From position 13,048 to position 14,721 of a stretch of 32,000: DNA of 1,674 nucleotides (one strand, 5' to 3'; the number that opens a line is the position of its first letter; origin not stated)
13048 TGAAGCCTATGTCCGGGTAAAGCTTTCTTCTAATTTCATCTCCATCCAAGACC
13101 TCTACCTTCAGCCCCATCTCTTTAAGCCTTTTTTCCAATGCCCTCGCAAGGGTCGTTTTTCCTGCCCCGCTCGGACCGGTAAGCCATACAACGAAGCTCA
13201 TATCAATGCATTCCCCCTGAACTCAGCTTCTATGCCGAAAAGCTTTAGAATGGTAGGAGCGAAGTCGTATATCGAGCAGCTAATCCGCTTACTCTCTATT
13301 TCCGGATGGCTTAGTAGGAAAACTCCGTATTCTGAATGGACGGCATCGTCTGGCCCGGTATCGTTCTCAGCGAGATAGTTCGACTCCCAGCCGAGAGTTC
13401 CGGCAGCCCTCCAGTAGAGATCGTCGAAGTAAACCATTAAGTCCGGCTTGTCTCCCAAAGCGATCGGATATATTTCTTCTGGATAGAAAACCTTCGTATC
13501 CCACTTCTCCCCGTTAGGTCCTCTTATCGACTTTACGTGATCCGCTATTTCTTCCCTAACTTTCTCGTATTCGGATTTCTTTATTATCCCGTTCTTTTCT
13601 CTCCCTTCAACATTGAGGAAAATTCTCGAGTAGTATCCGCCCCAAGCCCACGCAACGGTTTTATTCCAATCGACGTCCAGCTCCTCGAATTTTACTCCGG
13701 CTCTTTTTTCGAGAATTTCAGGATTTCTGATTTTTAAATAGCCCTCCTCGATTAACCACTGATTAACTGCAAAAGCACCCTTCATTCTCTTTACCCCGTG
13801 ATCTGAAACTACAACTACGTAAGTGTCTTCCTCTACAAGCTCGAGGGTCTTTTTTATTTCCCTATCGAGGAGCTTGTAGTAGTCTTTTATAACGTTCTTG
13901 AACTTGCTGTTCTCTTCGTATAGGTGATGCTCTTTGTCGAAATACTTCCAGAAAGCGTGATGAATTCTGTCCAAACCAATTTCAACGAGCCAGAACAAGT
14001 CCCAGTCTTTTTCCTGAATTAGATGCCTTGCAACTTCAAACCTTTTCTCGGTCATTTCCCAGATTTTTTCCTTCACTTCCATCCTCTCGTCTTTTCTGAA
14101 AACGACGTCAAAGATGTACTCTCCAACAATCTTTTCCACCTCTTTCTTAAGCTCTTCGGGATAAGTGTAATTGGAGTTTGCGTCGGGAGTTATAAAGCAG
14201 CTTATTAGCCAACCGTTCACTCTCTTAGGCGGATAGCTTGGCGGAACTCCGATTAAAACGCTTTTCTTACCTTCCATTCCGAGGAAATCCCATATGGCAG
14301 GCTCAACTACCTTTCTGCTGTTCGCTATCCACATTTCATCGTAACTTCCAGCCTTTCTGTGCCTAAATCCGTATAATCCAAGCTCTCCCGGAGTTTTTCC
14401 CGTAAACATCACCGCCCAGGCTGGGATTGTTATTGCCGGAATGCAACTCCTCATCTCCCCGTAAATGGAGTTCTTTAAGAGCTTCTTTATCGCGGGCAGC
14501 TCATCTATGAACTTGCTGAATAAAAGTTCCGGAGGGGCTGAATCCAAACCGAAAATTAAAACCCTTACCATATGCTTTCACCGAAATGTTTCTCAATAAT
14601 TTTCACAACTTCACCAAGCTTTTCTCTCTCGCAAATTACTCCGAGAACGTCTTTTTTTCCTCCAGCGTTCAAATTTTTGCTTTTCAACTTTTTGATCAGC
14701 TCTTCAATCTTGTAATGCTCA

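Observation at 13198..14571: AlkP-superfamily (NPP-type) enzyme translationally coupled between a pAp phosphatase candidate and APS kinase: candidate novel sulfuryl-transfer or APS/PAPS-processing enzyme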

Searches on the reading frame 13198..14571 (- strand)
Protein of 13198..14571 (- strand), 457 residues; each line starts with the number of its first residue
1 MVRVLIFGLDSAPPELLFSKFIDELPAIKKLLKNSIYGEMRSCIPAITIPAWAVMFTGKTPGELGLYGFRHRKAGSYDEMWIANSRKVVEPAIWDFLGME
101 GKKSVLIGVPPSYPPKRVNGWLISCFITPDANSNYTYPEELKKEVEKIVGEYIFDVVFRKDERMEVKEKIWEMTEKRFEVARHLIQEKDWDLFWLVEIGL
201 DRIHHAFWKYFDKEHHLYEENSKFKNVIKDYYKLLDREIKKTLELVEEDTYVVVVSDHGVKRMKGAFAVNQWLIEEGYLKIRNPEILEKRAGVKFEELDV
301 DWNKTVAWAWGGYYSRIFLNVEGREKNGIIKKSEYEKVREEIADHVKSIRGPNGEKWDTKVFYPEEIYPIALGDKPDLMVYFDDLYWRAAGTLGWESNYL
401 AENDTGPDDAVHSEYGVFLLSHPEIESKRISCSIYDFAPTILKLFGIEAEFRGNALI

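Call 3: search_protein_families(library=pfam, proteins=[window:13198-14571:-], max_evalue=0.01)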
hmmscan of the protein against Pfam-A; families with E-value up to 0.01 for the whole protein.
window:13198-14571:- (457 aa): 1 family
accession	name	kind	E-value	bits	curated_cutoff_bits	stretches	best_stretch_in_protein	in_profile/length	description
PF01663.27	Phosphodiest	-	2.8e-46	159.2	23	1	4-408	1-342/342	Type I phosphodiesterase / nucleotide pyrophosphatase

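Call 4: search_protein_families(library=ncbifam, proteins=[window:13198-14571:-], max_evalue=0.01)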
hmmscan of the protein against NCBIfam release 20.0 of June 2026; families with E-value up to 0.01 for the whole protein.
window:13198-14571:- (457 aa): 0 families

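Call 9: find_homologous_proteins(query=window:13198-14571:-, max_evalue=0.00001)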
Query window:13198-14571:- (457 aa): 6216 proteins with E <= 0.00001 among 8000 candidates; the best 120 are listed.
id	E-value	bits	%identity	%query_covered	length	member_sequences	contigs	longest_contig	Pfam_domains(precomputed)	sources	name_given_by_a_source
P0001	0.0e+0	1060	100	100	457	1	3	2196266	PF01663.28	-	-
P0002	1.9e-291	985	90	100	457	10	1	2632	PF01663.28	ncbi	-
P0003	2.3e-264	896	80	100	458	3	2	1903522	PF01663.28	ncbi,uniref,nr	ncbi:alkaline phosphatase family protein [Geoglobus acetivorans]|uniref:Alkaline phosphatase family 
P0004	4.4e-259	878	80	100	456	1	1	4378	PF01663.28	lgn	-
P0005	2.4e-247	840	76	100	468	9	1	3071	PF01663.28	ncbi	-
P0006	1.6e-237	807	72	100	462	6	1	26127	PF01663.28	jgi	-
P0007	1.3e-236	804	74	100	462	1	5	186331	PF01663.28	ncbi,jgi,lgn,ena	-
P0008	1.4e-234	798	73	100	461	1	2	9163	PF01663.28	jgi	-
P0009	7.0e-234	795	73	98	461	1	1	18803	PF01663.28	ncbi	-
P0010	2.4e-233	794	71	100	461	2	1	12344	PF01663.28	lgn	-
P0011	3.8e-233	793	76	97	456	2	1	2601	PF01663.28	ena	-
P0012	7.7e-233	792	72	100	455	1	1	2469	PF01663.28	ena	-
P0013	9.4e-232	788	71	100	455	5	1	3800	PF01663.28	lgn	-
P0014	2.2e-231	787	72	100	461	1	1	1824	PF01663.28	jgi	-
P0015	4.3e-231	786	71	100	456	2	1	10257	PF01663.28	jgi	-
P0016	8.1e-231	785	72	100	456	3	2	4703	PF01663.28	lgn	-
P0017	9.1e-231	785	70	100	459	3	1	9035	PF01663.28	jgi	-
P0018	1.2e-230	785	72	100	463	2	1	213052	PF01663.28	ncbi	ncbi:MAG: alkaline phosphatase family protein [Candidatus Asgardarchaeia archaeon]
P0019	1.3e-230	785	71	100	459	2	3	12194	PF01663.28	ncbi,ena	-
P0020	2.1e-230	784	72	100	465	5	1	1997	PF01663.28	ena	-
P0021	2.7e-230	784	70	100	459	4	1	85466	PF01663.28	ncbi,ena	-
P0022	3.4e-230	783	71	100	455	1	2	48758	PF01663.28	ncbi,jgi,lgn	jgi:predicted AlkP superfamily phosphohydrolase/phosphomutase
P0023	3.9e-230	783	72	100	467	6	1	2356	PF01663.28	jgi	-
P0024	7.7e-230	782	71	100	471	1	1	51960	PF01663.28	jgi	-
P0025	8.9e-230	782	71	100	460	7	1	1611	PF01663.28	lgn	-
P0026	3.0e-229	780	71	100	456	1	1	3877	PF01663.28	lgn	-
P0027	6.2e-229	779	71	100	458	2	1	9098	PF01663.28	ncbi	-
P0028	6.2e-229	779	71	100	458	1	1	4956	PF01663.28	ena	-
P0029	2.0e-228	777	71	100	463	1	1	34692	PF01663.28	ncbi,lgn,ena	ncbi:alkaline phosphatase family protein [Methanocaldococcus sp.]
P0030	2.1e-228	777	71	100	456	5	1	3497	PF01663.28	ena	-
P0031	2.6e-228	777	70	100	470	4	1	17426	PF01663.28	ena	-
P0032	2.8e-228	777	71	100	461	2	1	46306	PF01663.28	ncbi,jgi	-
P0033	3.2e-228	777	71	100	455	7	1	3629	PF01663.28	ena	-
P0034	3.9e-228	776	70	100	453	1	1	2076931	PF01663.28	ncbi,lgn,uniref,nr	ncbi:hypothetical protein Asulf_01927 [Archaeoglobus sulfaticallidus PM70-1]|uniref:Nucleotide pyrop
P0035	4.1e-228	776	71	100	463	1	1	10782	PF01663.28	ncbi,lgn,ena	-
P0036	4.6e-228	776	72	98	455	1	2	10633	PF01663.28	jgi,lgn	jgi:predicted AlkP superfamily phosphohydrolase/phosphomutase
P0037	4.7e-228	776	70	100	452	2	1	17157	PF01663.28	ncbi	-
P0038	5.0e-228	776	71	100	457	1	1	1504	PF01663.28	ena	-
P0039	5.9e-228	776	70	97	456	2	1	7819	PF01663.28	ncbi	-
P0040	6.5e-228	776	71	100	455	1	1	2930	PF01663.28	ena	-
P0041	7.4e-228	775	70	100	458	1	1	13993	PF01663.28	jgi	-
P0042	7.8e-228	775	71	100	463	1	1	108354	PF01663.28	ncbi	ncbi:alkaline phosphatase family protein [Methanocaldococcus sp.]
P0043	9.9e-228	775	71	100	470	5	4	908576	PF01663.28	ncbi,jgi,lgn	jgi:predicted AlkP superfamily phosphohydrolase/phosphomutase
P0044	2.2e-227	774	71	100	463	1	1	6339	PF01663.28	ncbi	ncbi:alkaline phosphatase family protein [Methanocaldococcus sp.]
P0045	2.4e-227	774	71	100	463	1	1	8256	PF01663.28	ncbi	ncbi:alkaline phosphatase family protein [Methanocaldococcus sp.]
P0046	4.6e-227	773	71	98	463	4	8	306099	PF01663.28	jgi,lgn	-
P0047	4.7e-227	773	70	100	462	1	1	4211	PF01663.28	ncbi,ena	-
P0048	6.2e-227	772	71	100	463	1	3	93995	PF01663.28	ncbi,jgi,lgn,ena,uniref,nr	ncbi:alkaline phosphatase family protein [Methanocaldococcus sp.]|uniref:alkaline phosphatase family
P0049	1.6e-226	771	69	100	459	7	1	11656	PF01663.28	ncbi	-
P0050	2.0e-226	771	69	100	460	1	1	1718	PF01663.28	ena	-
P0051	2.1e-226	771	72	100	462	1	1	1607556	PF01663.28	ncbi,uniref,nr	ncbi:type I phosphodiesterase/nucleotide pyrophosphatase 1 [Methanocaldococcus bathoardescens]|unire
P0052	2.1e-226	771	71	100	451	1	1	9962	PF01663.28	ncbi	-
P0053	2.8e-226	770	70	100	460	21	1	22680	PF01663.28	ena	-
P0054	2.9e-226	770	69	100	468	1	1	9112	PF01663.28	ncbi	-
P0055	3.1e-226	770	72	98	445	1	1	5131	PF01663.28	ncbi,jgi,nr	ncbi:nucleotide pyrophosphatase [Archaeoglobales archaeon]|nr:MAG: nucleotide pyrophosphatase [Archa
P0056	3.8e-226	770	70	100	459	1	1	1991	PF01663.28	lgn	-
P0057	4.2e-226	770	70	100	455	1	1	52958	PF01663.28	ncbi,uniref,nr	ncbi:alkaline phosphatase family protein [Archaeoglobus neptunius]|uniref:alkaline phosphatase famil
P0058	4.3e-226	770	70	100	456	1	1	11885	PF01663.28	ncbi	-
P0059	8.0e-226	769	70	100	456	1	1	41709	PF01663.28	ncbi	-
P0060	9.5e-226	769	71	100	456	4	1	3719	PF01663.28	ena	-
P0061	1.4e-225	768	70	100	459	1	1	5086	PF01663.28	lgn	-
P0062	1.6e-225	768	69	100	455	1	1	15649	PF01663.28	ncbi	-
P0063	1.6e-225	768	70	100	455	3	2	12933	PF01663.28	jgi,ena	-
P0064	3.6e-225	767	70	100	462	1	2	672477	PF01663.28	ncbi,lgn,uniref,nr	ncbi:alkaline phosphatase family protein [Methanotorris formicicus]|uniref:Type I phosphodiesterase/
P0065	4.6e-225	766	68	100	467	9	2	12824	PF01663.28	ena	-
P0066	4.8e-225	766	69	100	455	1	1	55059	PF01663.28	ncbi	-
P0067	4.9e-225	766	69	100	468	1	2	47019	PF01663.28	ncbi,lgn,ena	-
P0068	5.7e-225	766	73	97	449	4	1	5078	PF01663.28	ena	-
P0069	5.8e-225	766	69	100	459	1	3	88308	PF01663.28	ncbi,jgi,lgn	jgi:predicted AlkP superfamily phosphohydrolase/phosphomutase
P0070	1.4e-224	765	72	100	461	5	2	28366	PF01663.28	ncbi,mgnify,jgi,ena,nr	ncbi:nucleotide pyrophosphatase [Archaeoglobales archaeon]|mgnify:CR=1 FL=1|nr:MAG: nucleotide pyrop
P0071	1.5e-224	765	70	100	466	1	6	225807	PF01663.28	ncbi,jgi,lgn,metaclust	jgi:predicted AlkP superfamily phosphohydrolase/phosphomutase|metaclust:\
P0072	2.4e-224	764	70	100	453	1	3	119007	PF01663.28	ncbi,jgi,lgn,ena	-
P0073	3.5e-224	763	71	100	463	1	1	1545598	PF01663.28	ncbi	ncbi:alkaline phosphatase family protein [Methanocaldococcus sp. 28A]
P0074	4.5e-224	763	69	100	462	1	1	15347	PF01663.28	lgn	-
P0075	8.3e-224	762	70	98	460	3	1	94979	PF01663.28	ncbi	-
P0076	1.2e-223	762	68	100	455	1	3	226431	PF01663.28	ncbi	-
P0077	1.3e-223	761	69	100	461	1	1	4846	PF01663.28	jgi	-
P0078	1.3e-223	761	69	100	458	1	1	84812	PF01663.28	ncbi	-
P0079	1.4e-223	761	68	100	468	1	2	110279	PF01663.28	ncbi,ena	-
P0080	6.1e-223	759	70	100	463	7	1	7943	PF01663.28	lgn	-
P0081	9.2e-223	759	69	100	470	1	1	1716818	PF01663.28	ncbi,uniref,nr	ncbi:alkaline phosphatase family protein [Pyrococcus yayanosii]|uniref:Type I phosphodiesterase / nu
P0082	1.3e-222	758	70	99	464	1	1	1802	PF01663.28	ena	-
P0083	1.8e-222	758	69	100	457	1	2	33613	PF01663.28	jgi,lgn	jgi:predicted AlkP superfamily phosphohydrolase/phosphomutase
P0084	2.9e-222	757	70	99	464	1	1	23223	PF01663.28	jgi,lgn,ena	-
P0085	3.2e-222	757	69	100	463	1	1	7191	PF01663.28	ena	-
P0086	3.3e-222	757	70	100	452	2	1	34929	PF01663.28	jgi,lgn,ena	-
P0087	4.3e-222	756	70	100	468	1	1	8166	PF01663.28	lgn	-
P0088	4.4e-222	756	70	99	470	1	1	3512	PF01663.28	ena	-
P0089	1.5e-221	755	68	100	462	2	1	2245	PF01663.28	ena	-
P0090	1.8e-221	754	70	100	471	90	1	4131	PF01663.28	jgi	-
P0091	2.4e-221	754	69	99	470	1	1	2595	PF01663.28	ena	-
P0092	5.8e-221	753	68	100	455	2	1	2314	PF01663.28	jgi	-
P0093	3.2e-220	750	68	100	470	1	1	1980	PF01663.28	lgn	-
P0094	5.9e-220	749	72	97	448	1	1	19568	PF01663.28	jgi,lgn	jgi:predicted AlkP superfamily phosphohydrolase/phosphomutase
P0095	1.2e-219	748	68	100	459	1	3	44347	PF01663.28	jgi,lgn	jgi:predicted AlkP superfamily phosphohydrolase/phosphomutase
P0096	1.3e-219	748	68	100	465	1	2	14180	PF01663.28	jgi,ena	-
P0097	1.5e-219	748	69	100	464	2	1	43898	PF01663.28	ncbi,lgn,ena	-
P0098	3.7e-219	747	70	98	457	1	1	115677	PF01663.28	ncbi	-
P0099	3.8e-219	747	68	100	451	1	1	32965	PF01663.28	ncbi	-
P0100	3.9e-219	747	68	100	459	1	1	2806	PF01663.28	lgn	-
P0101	3.9e-219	747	67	100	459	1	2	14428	PF01663.28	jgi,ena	-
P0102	4.1e-219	747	67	100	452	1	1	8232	PF01663.28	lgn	-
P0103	6.9e-219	746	68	100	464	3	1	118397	PF01663.28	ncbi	ncbi:alkaline phosphatase family protein [Geoglobus ahangari]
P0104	8.2e-219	746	67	100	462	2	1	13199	PF01663.28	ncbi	-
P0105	1.3e-218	745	68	100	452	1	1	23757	PF01663.28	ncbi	ncbi:alkaline phosphatase family protein [Archaeoglobus sp.]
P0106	1.6e-218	745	67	100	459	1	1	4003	PF01663.28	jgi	jgi:predicted AlkP superfamily phosphohydrolase/phosphomutase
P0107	1.6e-218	745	67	100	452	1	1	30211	PF01663.28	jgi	-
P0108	1.8e-218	744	68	97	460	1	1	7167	PF01663.28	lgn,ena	-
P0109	2.1e-218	744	68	100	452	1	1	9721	PF01663.28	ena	-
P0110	2.5e-218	744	69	100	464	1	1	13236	PF01663.28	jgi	-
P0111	2.8e-218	744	68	100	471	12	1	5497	PF01663.28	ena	-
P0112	3.5e-218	744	65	100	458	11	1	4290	PF01663.28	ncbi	ncbi:MAG: alkaline phosphatase family protein, partial [Archaeoglobaceae archaeon]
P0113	3.6e-218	744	67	100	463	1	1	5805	PF01663.28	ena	-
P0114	4.7e-218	743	67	100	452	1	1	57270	PF01663.28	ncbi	-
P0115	6.3e-218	743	67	100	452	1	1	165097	PF01663.28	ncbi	-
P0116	6.5e-218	743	67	100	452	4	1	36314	PF01663.28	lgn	-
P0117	8.0e-218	742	69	97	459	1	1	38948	PF01663.28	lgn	-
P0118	1.9e-217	741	69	99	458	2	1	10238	PF01663.28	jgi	jgi:predicted AlkP superfamily phosphohydrolase/phosphomutase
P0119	3.3e-217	740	68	100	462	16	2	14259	PF01663.28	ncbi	-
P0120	7.0e-217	739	67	100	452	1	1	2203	PF01663.28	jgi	-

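Call 15: find_related_loci(query=window:13198-14571:-, collection=genome_contigs, flank=10000)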
Query window:13198-14571:- (457 aa) in genome_contigs; peptide patterns used: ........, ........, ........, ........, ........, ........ (x = any residue, [..] = any of these).
302 stretches matched a pattern; 287 encode a relative of the query (tblastn E <= 1e-3); the best 80 are kept; 80 distinct loci.
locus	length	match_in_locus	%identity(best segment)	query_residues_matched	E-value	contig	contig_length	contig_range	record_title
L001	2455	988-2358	89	1-457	0e+0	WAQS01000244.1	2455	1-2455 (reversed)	MAG: Ferroglobus sp. isolate S146_96 k151_703367, whole genome shotgun sequence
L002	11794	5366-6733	76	3-457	0e+0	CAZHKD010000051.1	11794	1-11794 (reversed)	MAG TPA_asm: uncultured archaeon isolate SRP216583_co2_132 genome assembly, contig: NODE_4493_length_11794_cov_30.557628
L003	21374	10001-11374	74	3-457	0e+0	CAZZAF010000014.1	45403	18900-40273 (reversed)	MAG TPA_asm: uncultured archaeon isolate binchicken_co92_4 genome assembly, contig: NODE_188_length_45403_cov_13.013804,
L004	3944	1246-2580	73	3-448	0e+0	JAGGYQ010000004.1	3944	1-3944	MAG: Candidatus Aenigmatarchaeota archaeon isolate AUK182 PB_MBMC_136_c_000000000063, whole genome shotgun sequence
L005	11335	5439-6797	72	3-457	0e+0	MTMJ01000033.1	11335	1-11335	MAG: Archaeoglobus sp. JdFR-22 JGI24020J35080_1001653, whole genome shotgun sequence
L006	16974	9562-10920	71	3-457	0e+0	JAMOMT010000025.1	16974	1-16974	MAG: Archaeoglobaceae archaeon isolate 4281-140_metabat1_scaf2bin.045 4281-140_scaffold_1389_c1, whole genome shotgun se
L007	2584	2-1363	72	3-457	0e+0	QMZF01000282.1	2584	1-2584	MAG: Archaeoglobales archaeon isolate B10_G2 B10_Guay2_scaffold_46233, whole genome shotgun sequence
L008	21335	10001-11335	71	1-448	0e+0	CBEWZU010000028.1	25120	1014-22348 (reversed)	MAG TPA_asm: uncultured Archaeoglobaceae archaeon isolate SRR24791474_metabat2_35 genome assembly, contig: ERZ25515408.4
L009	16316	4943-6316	69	1-457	0e+0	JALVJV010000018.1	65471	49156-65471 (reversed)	MAG: Archaeoglobaceae archaeon isolate A1_metabat2_scaf2bin.085 A1_NODE_44_length_65471_cov_4.557786, whole genome shotg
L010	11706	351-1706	70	2-456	0e+0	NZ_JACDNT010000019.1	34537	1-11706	MAG: Archaeoglobus sp. isolate GB_MAG2_100 c_000000000892, whole genome shotgun sequence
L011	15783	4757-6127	70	2-457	0e+0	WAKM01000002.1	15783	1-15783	MAG: Archaeoglobaceae archaeon isolate S012_59_esom k151_116004, whole genome shotgun sequence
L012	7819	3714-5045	70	3-445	0e+0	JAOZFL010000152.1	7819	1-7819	MAG: Thermoproteota archaeon isolate Flange_M5_B4 1-CGB-Flange_contig_17303, whole genome shotgun sequence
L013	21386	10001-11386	71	1-457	0e+0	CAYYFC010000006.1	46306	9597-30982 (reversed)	MAG TPA_asm: uncultured archaeon isolate SRP141552_co1_20 genome assembly, contig: NODE_253_length_46306_cov_29.220449,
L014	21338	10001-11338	71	2-450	0e+0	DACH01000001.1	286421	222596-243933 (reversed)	MAG TPA_asm: Archaeoglobus sp. UBA234 UBA234_contig_22, whole genome shotgun sequence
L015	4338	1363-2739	69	1-457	0e+0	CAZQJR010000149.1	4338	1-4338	MAG TPA_asm: uncultured archaeon isolate binchicken_co219_33 genome assembly, contig: k141_753725, whole genome shotgun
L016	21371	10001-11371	69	3-457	0e+0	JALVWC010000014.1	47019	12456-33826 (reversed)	MAG: Nanobdellati archaeon isolate M10_metabat1_scaf2bin.076 M10_NODE_241_length_47019_cov_2.559072, whole genome shotgu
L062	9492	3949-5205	59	3-424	4e-171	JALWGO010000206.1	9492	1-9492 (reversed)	MAG: Thermoprotei archaeon isolate T11_metabat2_scaf2bin.179 T11_NODE_4044_length_9492_cov_3.819754, whole genome shotgu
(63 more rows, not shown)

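Call 16: search_solved_structures(query=window:13198-14571:-, max_evalue=1, show_alignments=2)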
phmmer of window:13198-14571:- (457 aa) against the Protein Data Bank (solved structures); distinct sequences matched with E-value up to 1: 0.

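Call 38: search_protein_representatives(protein=window:13198-14571:-)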
Query: 457 residues. Proteins with E-value up to 0.001 (for the whole library): 12298; up to 1e-10: 7703; up to 1e-30: 2848. The best 150 are listed.
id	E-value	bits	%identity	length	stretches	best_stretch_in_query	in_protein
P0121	2.0e-213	726.2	65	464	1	3-457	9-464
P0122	6.6e-170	582.7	58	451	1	3-424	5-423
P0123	4.7e-133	461.1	46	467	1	3-449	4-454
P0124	1.2e-129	449.8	45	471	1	3-455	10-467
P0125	3.2e-126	438.6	45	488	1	3-448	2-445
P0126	3.2e-124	432.0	44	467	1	3-449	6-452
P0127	1.3e-122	426.7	44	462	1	3-449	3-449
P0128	2.5e-121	422.4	46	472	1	3-446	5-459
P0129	1.7e-120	419.7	45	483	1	3-445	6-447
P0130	4.7e-120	418.3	46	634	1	3-424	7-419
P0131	2.0e-119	416.2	47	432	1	3-440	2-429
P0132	8.6e-119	414.1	41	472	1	3-449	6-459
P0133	1.2e-117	410.3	44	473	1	3-431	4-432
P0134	1.9e-117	409.7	43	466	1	3-451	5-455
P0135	1.6e-116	406.6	42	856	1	3-455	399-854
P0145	1.0e-107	377.6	40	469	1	3-447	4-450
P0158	3.5e-102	359.3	41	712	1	3-450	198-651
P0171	6.5e-96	338.7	32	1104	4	3-283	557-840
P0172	6.7e-96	338.6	38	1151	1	3-448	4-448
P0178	3.6e-94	332.9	37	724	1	3-448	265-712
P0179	4.9e-94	332.5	40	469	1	2-448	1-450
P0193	1.8e-90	320.7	35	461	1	3-449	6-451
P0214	2.9e-85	303.6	39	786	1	3-421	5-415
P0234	9.4e-79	282.1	36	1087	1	2-446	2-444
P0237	5.3e-78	279.6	34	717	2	29-381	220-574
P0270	2.1e-70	254.6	34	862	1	3-447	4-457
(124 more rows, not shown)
